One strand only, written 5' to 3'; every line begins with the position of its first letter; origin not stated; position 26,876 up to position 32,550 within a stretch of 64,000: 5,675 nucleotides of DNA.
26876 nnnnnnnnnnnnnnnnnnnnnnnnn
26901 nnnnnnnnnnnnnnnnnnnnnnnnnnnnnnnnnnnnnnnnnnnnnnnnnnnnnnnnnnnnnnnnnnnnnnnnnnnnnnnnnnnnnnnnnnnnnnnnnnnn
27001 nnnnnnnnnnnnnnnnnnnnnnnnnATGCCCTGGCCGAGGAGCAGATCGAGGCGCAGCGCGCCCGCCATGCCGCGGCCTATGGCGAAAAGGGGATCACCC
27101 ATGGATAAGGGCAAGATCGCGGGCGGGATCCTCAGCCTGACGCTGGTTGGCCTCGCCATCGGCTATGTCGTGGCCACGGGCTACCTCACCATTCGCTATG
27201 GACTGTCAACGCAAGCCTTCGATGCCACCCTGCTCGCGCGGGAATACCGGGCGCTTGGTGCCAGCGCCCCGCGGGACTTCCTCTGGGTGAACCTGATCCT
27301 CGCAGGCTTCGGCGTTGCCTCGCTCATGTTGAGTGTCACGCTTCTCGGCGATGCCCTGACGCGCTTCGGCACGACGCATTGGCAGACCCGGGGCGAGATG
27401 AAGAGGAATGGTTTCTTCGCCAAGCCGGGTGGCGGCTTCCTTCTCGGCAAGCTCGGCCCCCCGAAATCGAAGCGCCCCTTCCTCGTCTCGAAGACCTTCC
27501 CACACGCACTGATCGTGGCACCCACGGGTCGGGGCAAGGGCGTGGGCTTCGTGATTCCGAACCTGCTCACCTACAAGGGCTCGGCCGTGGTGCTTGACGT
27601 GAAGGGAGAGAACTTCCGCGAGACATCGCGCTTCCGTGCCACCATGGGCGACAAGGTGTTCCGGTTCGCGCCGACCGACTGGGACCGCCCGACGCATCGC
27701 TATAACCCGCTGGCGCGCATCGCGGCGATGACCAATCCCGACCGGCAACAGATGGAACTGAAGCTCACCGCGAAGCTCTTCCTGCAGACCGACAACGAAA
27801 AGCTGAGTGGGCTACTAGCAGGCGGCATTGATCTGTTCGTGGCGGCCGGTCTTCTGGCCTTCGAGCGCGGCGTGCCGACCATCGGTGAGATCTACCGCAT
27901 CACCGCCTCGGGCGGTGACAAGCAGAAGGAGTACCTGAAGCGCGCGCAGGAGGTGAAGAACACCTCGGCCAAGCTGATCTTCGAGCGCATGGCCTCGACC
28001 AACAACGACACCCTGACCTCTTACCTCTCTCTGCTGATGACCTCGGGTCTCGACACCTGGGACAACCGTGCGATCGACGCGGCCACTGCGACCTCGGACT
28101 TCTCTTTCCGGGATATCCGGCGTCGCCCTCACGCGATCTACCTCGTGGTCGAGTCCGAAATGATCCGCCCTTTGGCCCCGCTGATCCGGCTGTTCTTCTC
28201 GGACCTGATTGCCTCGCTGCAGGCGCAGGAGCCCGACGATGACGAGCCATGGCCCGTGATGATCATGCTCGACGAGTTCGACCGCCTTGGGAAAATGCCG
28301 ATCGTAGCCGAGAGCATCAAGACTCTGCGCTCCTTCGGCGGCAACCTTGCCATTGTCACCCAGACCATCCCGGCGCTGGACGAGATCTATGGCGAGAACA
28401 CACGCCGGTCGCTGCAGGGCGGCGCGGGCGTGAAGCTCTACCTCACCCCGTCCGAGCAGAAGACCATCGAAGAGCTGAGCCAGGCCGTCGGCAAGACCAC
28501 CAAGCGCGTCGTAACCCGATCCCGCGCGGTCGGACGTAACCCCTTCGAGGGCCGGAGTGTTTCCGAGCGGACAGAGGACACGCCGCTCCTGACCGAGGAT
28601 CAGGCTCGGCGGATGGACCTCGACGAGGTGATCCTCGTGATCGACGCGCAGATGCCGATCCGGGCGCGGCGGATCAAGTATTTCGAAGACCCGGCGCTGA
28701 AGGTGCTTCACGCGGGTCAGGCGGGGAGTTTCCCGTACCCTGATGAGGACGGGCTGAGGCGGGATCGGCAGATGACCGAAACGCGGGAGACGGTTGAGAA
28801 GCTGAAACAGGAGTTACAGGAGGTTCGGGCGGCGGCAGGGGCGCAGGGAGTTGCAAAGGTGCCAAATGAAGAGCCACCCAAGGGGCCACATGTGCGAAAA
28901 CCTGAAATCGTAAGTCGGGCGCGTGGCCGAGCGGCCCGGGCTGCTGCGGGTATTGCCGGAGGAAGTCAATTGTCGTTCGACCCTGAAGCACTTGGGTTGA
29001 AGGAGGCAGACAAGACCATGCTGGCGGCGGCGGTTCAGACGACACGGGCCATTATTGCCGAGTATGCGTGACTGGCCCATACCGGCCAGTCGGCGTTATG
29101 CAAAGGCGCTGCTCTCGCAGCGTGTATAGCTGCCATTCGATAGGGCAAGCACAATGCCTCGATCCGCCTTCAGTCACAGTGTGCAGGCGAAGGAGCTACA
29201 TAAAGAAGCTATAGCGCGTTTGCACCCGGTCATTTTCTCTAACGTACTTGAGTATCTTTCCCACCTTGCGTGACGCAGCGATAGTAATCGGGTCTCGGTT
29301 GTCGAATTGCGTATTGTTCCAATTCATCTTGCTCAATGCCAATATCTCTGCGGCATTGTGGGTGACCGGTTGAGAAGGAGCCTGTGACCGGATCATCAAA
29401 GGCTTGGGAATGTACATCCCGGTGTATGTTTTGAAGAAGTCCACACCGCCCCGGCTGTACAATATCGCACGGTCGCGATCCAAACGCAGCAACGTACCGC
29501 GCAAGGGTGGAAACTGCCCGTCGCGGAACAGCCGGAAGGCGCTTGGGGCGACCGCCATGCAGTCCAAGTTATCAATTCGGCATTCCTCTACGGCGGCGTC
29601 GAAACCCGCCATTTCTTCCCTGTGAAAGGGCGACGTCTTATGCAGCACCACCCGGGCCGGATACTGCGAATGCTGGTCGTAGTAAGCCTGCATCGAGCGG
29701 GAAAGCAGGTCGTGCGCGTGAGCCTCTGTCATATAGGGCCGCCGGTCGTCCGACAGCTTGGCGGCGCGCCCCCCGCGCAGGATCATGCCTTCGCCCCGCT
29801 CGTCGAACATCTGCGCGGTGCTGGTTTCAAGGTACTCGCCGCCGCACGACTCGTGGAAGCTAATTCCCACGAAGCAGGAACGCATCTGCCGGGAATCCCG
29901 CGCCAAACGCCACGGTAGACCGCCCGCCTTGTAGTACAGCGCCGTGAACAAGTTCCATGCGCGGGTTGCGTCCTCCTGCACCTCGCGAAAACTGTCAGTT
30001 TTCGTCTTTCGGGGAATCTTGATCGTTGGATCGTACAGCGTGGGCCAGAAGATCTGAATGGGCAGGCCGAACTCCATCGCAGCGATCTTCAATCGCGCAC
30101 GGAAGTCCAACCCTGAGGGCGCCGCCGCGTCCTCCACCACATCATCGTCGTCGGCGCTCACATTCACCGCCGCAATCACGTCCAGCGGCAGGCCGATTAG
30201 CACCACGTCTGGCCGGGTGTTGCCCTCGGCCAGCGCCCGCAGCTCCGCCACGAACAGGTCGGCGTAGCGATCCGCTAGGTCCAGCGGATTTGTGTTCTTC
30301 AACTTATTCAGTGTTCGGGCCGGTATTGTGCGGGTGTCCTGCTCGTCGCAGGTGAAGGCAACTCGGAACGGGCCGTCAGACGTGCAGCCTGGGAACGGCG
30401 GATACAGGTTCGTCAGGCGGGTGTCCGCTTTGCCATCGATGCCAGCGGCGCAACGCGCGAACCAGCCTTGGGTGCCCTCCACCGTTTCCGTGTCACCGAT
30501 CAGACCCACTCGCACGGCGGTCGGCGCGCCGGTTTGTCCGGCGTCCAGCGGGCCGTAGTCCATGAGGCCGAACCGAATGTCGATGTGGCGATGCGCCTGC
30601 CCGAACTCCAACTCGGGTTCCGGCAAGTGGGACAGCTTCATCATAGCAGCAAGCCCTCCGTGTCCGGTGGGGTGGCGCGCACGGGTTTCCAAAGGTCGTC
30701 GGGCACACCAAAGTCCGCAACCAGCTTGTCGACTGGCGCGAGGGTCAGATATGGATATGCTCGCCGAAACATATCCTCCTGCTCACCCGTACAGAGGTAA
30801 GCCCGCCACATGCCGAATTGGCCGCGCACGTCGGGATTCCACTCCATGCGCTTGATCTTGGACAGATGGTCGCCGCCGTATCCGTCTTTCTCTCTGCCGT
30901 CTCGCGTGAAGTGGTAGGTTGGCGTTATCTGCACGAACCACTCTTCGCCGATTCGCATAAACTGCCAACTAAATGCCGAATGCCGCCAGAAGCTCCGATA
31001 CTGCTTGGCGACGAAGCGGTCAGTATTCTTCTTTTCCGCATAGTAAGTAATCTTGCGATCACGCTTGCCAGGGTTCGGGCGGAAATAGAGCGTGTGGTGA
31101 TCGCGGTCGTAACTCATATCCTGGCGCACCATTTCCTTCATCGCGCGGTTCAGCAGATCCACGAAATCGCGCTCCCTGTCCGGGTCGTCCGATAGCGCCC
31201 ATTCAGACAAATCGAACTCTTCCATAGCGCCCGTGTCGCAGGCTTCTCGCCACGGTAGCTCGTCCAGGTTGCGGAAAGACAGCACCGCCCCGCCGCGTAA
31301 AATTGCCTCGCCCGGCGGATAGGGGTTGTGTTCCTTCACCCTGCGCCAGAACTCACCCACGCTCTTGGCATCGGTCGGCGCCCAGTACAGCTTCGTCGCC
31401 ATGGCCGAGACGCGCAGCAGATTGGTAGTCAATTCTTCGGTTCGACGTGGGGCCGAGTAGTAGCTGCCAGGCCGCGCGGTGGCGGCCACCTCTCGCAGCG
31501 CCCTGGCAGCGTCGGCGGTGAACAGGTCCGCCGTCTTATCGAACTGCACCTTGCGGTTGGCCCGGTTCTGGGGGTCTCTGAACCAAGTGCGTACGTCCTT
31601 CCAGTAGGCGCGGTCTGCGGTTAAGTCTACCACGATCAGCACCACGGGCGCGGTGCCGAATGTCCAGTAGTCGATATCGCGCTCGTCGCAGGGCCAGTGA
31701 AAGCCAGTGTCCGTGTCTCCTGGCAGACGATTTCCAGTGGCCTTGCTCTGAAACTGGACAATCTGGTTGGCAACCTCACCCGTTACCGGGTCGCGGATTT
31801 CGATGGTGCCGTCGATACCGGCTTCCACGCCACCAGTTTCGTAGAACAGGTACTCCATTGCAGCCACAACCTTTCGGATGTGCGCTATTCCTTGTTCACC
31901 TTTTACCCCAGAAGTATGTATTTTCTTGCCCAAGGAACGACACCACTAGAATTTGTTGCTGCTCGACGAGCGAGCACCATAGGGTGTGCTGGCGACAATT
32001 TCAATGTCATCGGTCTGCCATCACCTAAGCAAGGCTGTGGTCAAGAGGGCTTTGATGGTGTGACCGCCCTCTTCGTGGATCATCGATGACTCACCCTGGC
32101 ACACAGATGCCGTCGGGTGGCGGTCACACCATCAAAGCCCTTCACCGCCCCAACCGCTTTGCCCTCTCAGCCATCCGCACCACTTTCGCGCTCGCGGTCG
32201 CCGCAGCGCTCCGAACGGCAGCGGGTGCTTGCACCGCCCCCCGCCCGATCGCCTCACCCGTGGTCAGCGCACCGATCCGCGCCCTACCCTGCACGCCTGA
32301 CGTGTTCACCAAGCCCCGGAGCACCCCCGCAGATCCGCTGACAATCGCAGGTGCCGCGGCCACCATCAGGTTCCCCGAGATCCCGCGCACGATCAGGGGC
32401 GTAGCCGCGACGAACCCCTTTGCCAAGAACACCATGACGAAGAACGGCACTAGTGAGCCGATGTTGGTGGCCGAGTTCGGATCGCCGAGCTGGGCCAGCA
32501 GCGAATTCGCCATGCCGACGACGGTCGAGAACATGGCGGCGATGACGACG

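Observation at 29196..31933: Short pAgo + DREN-APAZ (SPARDA-type) module inserted between virD4 and the virB operon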

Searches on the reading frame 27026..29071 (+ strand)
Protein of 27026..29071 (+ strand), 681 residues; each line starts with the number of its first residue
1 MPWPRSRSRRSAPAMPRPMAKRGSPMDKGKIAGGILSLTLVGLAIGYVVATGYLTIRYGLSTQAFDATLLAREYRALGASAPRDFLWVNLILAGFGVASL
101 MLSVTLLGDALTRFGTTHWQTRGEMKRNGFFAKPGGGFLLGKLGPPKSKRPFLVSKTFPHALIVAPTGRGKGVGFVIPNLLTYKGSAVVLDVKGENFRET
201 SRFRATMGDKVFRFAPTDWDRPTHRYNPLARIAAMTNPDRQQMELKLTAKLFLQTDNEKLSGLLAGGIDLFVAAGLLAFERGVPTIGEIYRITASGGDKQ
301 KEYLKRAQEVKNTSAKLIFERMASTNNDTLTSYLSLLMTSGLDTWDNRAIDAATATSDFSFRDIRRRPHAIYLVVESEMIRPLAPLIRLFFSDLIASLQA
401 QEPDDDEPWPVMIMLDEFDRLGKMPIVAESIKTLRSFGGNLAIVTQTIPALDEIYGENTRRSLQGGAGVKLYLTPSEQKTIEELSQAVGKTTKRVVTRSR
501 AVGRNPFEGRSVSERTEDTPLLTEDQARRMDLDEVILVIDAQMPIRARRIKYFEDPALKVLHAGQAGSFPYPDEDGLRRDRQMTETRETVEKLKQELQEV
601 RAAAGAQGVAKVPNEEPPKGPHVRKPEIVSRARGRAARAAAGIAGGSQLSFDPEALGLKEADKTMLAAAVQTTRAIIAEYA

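Call 80: search_protein_families(library=ncbifam, proteins=[window:27026-29071:+], max_evalue=0.001)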
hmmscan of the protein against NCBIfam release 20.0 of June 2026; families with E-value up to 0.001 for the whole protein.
window:27026-29071:+ (681 aa): 9 families
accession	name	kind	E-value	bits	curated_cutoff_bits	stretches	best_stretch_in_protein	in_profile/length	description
NF010424.0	PRK13850.1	equivalog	1e-130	437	681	1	39-617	15-598/670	type IV secretion system ATPase VirD4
NF010472.0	PRK13897.1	equivalog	1.9e-60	205.1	728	1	114-591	121-592/657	type IV secretion system component VirD4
NF010450.0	PRK13876.1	subfamily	3.7e-45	154.3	674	2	110-232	103-215/667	IncP-type conjugal transfer protein TraG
NF045973.1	conju_CD1115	equivalog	1.2e-43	149.6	250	1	160-556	26-439/442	VirD4-like conjugal transfer protein, CD1115 family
NF010453.0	PRK13880.1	subfamily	7.3e-29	100.4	586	1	115-530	118-561/630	conjugal transfer coupling protein TraG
NF010394.0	PRK13822.1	subfamily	1.6e-23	83.4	443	2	355-559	425-628/643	conjugal transfer coupling protein TraG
TIGR02767.1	TraG-Ti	equivalog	2.9e-17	62.8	686.2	1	159-556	212-612/623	Ti-type conjugative transfer system protein TraG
TIGR02759.1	TraD_Ftype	equivalog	7.6e-17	61.3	521.35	1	329-556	334-555/566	type IV conjugative transfer system coupling protein TraD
NF010254.0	PRK13700.1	subfamily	0.00032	19.3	1221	1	378-506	389-515/735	F-type conjugal transfer protein TraD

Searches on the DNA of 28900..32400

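Call 69: search_rna_families(source=window, start=28900, end=32400, threshold=evalue, max_evalue=1)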
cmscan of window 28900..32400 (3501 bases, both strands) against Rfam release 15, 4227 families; matches with E-value up to 1: 0.
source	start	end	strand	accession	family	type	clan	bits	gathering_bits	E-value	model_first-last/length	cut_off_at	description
